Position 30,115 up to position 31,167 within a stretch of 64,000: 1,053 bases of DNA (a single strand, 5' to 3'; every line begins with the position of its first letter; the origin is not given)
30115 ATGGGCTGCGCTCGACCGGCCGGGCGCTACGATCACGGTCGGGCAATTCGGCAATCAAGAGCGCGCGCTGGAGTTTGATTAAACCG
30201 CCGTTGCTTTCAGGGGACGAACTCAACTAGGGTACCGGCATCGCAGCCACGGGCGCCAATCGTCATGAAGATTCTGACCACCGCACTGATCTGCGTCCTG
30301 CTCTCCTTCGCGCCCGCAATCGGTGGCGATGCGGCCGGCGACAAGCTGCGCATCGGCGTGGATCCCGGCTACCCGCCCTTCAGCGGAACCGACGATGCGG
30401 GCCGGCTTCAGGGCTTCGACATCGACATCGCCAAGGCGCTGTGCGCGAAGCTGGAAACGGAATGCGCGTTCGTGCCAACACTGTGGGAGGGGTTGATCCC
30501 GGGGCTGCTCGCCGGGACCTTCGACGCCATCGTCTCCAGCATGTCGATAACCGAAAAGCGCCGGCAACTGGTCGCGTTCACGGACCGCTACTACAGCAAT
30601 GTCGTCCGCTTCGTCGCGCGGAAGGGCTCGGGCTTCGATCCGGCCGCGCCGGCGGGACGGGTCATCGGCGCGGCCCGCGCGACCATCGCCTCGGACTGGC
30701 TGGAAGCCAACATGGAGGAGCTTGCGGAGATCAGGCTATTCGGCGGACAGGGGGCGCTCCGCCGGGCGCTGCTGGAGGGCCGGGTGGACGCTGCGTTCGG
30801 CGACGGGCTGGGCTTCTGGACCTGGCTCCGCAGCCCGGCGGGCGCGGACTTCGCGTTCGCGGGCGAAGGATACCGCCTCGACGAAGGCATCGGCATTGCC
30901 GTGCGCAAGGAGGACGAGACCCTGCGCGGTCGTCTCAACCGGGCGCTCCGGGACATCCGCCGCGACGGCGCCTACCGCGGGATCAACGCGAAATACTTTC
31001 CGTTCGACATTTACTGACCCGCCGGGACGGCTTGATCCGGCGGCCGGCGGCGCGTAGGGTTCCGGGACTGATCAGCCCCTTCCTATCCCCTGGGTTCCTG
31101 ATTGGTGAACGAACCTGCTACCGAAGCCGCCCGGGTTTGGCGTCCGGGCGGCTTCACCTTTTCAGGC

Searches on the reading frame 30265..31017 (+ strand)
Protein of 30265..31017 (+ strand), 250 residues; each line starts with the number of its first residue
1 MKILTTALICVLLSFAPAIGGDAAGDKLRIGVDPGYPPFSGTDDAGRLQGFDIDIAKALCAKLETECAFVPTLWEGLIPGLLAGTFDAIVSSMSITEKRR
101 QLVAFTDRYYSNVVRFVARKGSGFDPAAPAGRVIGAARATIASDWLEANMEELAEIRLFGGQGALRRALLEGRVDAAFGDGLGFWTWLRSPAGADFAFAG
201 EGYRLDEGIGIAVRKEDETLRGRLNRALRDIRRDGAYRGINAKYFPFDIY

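Call 19: search_protein_families(library=pfam, proteins=[window:30265-31017:+], max_evalue=0.001)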
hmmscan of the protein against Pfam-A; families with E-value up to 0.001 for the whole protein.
window:30265-31017:+ (250 aa): 2 families
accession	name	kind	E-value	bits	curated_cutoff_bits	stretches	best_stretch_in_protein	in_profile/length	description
PF00497.25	SBP_bac_3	-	1.3e-38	132.2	26.4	1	28-246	1-131/132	Bacterial extracellular solute-binding proteins, family 3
PF10613.14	Lig_chan-Glu_bd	-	1.4e-07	32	30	1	73-120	66-113/115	Ligated ion channel L-glutamate- and glycine-binding site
